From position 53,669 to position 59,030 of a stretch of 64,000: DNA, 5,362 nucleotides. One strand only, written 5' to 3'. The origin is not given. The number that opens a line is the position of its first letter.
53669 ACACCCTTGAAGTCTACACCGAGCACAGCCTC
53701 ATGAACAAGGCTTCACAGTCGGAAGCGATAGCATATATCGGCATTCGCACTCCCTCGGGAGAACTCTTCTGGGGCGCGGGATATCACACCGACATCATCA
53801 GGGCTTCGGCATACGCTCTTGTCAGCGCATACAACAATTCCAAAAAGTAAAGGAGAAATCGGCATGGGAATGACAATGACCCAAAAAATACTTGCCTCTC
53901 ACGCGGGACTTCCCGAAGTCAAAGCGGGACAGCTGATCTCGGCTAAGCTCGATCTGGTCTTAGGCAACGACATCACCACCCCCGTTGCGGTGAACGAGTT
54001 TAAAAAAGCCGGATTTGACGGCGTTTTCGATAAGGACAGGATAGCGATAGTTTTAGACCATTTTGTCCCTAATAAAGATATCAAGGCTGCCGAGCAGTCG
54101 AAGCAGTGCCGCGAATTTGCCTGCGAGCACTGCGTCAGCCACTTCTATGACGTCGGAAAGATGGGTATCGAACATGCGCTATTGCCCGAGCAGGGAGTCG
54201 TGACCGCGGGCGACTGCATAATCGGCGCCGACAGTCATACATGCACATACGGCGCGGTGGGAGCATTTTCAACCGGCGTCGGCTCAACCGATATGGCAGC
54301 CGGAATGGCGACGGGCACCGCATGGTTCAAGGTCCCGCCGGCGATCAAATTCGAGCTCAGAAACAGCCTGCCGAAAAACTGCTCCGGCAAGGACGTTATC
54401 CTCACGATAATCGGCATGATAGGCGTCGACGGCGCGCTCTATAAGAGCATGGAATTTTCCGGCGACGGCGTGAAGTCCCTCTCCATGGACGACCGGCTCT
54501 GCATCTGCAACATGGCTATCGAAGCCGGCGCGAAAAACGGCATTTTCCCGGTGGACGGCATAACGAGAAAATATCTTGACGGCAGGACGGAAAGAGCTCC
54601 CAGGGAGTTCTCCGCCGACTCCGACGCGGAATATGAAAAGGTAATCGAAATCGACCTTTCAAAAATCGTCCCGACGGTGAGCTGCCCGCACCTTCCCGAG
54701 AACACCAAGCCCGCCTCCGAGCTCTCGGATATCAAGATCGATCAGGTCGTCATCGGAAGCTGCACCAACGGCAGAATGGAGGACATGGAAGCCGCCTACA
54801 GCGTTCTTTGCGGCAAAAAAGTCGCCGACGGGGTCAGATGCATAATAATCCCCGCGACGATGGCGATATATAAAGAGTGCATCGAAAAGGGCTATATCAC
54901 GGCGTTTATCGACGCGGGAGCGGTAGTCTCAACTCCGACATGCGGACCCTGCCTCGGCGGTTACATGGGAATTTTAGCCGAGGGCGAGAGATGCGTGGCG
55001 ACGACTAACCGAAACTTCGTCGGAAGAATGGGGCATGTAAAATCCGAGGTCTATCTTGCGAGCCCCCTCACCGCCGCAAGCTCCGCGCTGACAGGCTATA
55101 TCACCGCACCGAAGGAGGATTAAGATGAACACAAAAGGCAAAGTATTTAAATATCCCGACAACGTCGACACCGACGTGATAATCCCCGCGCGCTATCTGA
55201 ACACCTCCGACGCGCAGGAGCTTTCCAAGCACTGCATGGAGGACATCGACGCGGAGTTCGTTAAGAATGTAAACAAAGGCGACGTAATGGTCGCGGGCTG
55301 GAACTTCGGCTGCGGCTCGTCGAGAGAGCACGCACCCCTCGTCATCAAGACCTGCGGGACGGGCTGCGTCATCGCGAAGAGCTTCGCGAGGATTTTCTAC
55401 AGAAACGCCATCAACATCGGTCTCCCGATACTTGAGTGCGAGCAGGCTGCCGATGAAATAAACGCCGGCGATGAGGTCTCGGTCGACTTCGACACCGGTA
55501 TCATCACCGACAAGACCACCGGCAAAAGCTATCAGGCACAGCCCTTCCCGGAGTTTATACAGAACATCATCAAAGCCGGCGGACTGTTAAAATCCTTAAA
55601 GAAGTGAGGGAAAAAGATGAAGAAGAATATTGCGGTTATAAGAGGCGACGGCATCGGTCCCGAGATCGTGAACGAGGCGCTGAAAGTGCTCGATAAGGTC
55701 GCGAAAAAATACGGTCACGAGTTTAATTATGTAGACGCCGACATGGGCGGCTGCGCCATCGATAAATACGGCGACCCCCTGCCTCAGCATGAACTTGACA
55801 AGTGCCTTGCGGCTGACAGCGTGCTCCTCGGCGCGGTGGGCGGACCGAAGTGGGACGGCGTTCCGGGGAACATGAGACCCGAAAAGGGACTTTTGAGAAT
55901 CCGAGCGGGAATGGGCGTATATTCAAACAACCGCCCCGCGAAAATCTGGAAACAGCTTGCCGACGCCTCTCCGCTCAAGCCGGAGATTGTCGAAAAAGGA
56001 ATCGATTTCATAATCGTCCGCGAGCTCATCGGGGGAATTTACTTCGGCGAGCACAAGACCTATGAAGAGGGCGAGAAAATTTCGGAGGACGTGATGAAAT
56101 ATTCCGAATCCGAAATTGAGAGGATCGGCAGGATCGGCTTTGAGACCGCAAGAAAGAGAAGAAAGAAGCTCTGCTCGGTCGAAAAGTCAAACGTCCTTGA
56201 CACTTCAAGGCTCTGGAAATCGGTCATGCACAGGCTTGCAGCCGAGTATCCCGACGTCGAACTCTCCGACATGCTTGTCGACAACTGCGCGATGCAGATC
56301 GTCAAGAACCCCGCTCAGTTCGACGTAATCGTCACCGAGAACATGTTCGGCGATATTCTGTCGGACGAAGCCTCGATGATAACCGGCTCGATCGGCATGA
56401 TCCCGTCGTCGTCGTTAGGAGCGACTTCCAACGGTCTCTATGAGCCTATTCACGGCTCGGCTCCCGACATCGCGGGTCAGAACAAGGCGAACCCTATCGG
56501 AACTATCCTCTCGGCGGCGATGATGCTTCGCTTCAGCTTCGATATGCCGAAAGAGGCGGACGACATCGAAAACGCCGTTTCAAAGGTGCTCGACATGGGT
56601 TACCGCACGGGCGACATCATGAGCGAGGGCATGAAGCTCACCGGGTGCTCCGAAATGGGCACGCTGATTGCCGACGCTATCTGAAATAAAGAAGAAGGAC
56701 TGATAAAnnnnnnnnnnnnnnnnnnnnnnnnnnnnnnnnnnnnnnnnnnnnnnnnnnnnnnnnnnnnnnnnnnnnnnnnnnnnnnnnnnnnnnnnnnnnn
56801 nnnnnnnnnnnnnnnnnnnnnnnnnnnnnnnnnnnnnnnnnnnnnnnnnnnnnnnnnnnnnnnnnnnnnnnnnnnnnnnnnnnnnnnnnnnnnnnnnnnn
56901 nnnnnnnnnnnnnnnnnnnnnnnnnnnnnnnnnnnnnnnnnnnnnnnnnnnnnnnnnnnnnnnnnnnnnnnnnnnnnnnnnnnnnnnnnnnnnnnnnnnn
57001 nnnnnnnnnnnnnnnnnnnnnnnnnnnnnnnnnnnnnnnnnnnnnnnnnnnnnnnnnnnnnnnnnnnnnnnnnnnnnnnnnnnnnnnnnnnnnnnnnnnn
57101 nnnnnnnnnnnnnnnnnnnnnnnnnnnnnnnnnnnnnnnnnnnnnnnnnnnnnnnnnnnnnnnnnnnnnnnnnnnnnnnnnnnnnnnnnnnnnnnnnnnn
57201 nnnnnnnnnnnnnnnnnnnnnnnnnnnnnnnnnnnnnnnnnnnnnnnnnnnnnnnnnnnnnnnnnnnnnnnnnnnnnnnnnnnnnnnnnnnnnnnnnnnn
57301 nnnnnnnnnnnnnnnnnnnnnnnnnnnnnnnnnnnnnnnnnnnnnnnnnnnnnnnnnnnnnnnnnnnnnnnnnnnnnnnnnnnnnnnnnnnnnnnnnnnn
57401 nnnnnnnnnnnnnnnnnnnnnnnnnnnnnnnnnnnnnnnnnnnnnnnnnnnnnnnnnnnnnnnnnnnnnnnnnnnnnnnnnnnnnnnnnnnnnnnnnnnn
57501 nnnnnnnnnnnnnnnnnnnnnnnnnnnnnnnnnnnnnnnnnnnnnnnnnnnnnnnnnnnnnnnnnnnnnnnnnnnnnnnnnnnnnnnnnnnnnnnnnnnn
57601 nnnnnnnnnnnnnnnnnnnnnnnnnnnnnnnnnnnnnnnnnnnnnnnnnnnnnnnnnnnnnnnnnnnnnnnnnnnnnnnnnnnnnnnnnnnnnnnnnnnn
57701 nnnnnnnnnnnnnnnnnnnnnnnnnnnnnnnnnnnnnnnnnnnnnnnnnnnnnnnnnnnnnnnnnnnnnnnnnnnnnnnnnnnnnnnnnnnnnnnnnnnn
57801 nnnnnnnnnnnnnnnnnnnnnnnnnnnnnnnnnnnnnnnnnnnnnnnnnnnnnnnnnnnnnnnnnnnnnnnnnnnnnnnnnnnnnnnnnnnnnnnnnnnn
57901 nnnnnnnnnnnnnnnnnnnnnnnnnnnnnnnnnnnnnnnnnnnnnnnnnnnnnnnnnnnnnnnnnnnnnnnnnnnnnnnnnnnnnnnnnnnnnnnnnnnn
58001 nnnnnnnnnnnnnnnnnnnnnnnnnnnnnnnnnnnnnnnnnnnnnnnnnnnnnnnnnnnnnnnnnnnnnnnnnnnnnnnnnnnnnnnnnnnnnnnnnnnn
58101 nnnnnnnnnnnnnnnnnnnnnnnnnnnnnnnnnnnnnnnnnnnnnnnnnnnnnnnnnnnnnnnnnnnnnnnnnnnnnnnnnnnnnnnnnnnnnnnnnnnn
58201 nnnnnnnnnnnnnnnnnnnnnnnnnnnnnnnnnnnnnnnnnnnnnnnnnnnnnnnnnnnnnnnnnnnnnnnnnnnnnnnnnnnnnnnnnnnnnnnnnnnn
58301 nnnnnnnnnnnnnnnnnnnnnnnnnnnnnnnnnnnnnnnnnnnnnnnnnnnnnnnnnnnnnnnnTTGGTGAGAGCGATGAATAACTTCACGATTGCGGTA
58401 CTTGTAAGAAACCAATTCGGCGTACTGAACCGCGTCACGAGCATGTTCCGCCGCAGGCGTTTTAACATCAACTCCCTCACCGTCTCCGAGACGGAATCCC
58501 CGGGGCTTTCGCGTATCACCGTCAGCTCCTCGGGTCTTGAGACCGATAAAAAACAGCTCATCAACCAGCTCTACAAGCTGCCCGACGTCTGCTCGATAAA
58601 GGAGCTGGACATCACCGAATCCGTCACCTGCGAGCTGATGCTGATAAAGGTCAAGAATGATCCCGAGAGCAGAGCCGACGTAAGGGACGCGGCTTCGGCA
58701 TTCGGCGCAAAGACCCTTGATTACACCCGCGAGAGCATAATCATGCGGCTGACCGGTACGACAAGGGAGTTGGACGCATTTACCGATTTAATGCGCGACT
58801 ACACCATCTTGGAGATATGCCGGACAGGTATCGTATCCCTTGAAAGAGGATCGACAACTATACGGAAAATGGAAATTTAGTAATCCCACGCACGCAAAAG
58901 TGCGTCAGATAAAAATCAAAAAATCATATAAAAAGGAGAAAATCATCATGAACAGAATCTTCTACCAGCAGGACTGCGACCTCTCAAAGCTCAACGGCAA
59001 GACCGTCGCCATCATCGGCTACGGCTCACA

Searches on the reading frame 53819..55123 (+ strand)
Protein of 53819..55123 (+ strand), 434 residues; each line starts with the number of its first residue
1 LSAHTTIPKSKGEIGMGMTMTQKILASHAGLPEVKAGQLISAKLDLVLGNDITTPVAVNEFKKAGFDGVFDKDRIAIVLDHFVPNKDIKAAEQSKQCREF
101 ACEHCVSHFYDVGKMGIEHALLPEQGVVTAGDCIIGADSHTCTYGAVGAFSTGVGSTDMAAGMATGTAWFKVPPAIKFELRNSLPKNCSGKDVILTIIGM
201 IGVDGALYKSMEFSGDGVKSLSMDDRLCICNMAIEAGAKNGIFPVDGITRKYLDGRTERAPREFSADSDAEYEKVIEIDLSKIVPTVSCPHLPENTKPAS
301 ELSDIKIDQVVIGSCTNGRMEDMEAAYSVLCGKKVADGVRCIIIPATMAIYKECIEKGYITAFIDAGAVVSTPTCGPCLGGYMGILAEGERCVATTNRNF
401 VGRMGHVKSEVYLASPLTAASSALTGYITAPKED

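Call 12: search_protein_families(library=ncbifam, proteins=[window:53819-55123:+])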
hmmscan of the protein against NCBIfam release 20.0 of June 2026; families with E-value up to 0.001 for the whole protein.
window:53819-55123:+ (434 aa): 19 families
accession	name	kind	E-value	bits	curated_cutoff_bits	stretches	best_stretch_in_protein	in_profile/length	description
TIGR02083.1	LEU2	equivalog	3.9e-213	708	610.65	1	18-433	1-418/419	3-isopropylmalate dehydratase large subunit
NF001614.1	PRK00402.1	subfamily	8.5e-190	630.8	385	1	18-432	1-415/415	aconitase/3-isopropylmalate dehydratase large subunit family protein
TIGR01343.1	hacA_fam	subfamily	1.1e-168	561.1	385.7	1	19-431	1-411/412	homoaconitate hydratase family protein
TIGR02086.1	IPMI_arch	subfamily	1.4e-152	508.2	410.15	1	18-433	1-411/411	3-isopropylmalate dehydratase/homoaconitate hydratase family large subunit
NF040615.1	HacA_Meth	equivalog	5.1e-135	450.4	550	1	18-430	1-417/419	homoaconitase large subunit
NF005558.0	PRK07229.1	equivalog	1.8e-100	337.4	612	1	16-433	1-414/647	aconitate hydratase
NF009116.0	PRK12466.1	subfamily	1.4e-91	307.5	531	2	17-298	4-302/472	3-isopropylmalate dehydratase large subunit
NF004016.0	PRK05478.1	subfamily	8.8e-85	285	510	2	17-295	3-297/468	3-isopropylmalate dehydratase large subunit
TIGR01342.1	acon_putative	hypoth_equivalog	2.4e-80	270.6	719.15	1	19-433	1-411/655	putative aconitate hydratase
TIGR00139.1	h_aconitase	equivalog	1.1e-76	258.7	529.9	2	18-257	2-244/709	homoaconitase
TIGR00170.1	leuC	equivalog_domain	1.7e-71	241.3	560.25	2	17-289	2-290/466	3-isopropylmalate dehydratase large subunit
TIGR01340.1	aconitase_mito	equivalog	7.9e-42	143.5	825.35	1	85-426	100-470/745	aconitate hydratase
NF006690.0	PRK09238.1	equivalog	5.6e-40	137.1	782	2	261-433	646-816/852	bifunctional aconitate hydratase 2/2-methylisocitrate dehydratase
NF008503.0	PRK11413.1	equivalog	1.2e-36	126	641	2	127-302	138-314/753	hydratase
NF006757.0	PRK09277.1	subfamily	8.4e-34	116.4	686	1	126-304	198-390/888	aconitate hydratase AcnA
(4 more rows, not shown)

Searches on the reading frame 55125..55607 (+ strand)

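Call 12: search_protein_families(library=ncbifam, proteins=[window:55125-55607:+])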
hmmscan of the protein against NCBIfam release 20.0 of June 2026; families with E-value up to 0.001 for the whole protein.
window:55125-55607:+ (160 aa): 16 families
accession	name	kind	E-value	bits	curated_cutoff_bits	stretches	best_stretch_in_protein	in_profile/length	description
TIGR02084.1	leud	equivalog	1.5e-79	265.1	245.85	1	5-160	1-156/156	3-isopropylmalate dehydratase small subunit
NF040625.1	HacB2_Meth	equivalog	1.3e-62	210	230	1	2-157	3-155/161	homoaconitase small subunit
TIGR02087.1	LEUD_arch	subfamily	3.4e-62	208.9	108.95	1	5-160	1-156/157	LeuD/DmdB family oxidoreductase small subunit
NF040604.2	HacB_Meth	equivalog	4.6e-53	179.3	230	1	1-160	1-159/159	homoaconitase small subunit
NF010629.0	PRK14023.1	equivalog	1.5e-41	142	229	1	6-160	3-156/166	homoaconitate hydratase small subunit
NF002458.0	PRK01641.1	subfamily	9.6e-27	93.9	167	1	12-129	17-152/202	3-isopropylmalate dehydratase small subunit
TIGR00139.1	h_aconitase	equivalog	3.6e-22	78.5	529.9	1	7-106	535-636/709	homoaconitase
NF005558.0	PRK07229.1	equivalog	1e-20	73.9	612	1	7-123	475-598/647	aconitate hydratase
TIGR01342.1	acon_putative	hypoth_equivalog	1.7e-19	69.5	719.15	1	8-120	475-598/655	putative aconitate hydratase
TIGR00171.1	leuD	equivalog_domain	2.1e-19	70.1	116.25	1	12-136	17-161/188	3-isopropylmalate dehydratase small subunit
TIGR01340.1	aconitase_mito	equivalog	1.2e-10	40.4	825.35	1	26-120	598-693/745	aconitate hydratase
TIGR01341.1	aconitase_1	equivalog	1.9e-08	32.5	945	1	47-118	744-819/876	aconitate hydratase AcnA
NF006757.0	PRK09277.1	subfamily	6.7e-08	30.7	686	1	47-108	753-814/888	aconitate hydratase AcnA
NF009520.0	PRK12881.1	subfamily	3.1e-07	28.5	905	1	48-110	759-821/893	aconitate hydratase AcnA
NF006690.0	PRK09238.1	equivalog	1.5e-05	23.1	782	1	4-154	169-335/852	bifunctional aconitate hydratase 2/2-methylisocitrate dehydratase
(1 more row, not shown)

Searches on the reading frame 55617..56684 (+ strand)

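Call 12: search_protein_families(library=ncbifam, proteins=[window:55617-56684:+])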
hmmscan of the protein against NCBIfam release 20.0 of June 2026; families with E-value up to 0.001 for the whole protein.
window:55617-56684:+ (355 aa): 16 families
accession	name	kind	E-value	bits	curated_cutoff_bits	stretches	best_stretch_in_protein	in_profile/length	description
TIGR00169.1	leuB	equivalog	2.1e-149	497.3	353.2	1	4-349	1-347/349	3-isopropylmalate dehydrogenase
TIGR02088.1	LEU3_arch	subfamily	3.9e-84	282.6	409.8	1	5-334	1-310/324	isopropylmalate/isohomocitrate dehydrogenases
NF002898.0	PRK03437.1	equivalog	2.4e-82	277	393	1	3-328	5-326/347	3-isopropylmalate dehydrogenase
NF040619.1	AksF_Meth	equivalog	9.8e-78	261.6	500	1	3-335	2-331/343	homoisocitrate dehydrogenase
NF040626.1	AksF2_Meth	equivalog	2.9e-76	256.9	540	1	3-334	2-313/333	homoisocitrate dehydrogenase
NF006529.0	PRK08997.1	equivalog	6.1e-70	235.8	510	1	1-332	2-315/335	isocitrate dehydrogenase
TIGR02089.1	TTC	equivalog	5e-68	229.6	470.4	1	4-336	5-337/352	tartrate dehydrogenase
NF006048.0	PRK08194.1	equivalog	8.2e-64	215.9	501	1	3-336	4-334/352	tartrate dehydrogenase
NF006673.0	PRK09222.1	equivalog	3.8e-61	207.5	509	1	2-339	4-323/482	NADP-dependent isocitrate dehydrogenase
NF040855.1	iso_homocit_dh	equivalog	5.6e-57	193.5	680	1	4-335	3-303/345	isocitrate--homoisocitrate dehydrogenase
TIGR02924.1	ICDH_alpha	equivalog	2.7e-49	168.5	561.35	1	4-337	2-317/473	isocitrate dehydrogenase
TIGR00175.1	mito_nad_idh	equivalog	1.8e-46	158.8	432.4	1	2-335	3-318/334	isocitrate dehydrogenase (NAD(+))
NF005036.0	PRK06451.1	equivalog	1.9e-36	125.7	484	2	214-334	268-386/412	NADP-dependent isocitrate dehydrogenase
TIGR00183.1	prok_nadp_idh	equivalog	1.9e-35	122.5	567.3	2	159-352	233-413/417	isocitrate dehydrogenase (NADP(+))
NF005425.0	PRK07006.1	equivalog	6.2e-31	107.6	490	2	209-351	270-412/416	NADP-dependent isocitrate dehydrogenase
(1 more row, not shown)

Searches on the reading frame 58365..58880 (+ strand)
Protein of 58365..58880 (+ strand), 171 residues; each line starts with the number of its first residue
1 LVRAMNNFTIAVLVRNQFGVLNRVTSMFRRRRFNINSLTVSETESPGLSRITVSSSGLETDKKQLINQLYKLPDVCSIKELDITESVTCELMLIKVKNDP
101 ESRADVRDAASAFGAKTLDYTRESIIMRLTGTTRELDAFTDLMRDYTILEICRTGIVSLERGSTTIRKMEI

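Call 12: search_protein_families(library=ncbifam, proteins=[window:58365-58880:+])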
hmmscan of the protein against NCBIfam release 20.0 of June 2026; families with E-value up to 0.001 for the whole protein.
window:58365-58880:+ (171 aa): 6 families
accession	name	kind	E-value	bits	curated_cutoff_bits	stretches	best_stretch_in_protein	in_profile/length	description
NF008864.0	PRK11895.1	equivalog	4.5e-50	169.5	119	1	8-166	4-162/164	acetolactate synthase small subunit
TIGR00119.1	acolac_sm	equivalog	1.8e-44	151.5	56.9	1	9-162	4-157/158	acetolactate synthase small subunit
NF010078.0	PRK13562.1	equivalog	2.9e-09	36.8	96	1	10-85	5-81/84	ACT domain-containing protein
NF006036.0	PRK08178.1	equivalog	1.4e-08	34.6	128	1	4-82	11-88/102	acetolactate synthase small subunit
NF005233.0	PRK06737.1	equivalog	3.6e-08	33.4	102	1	8-80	3-75/76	ACT domain-containing protein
NF008362.0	PRK11152.1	equivalog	2.7e-06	27.2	68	1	5-81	1-76/85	acetolactate synthase 2 small subunit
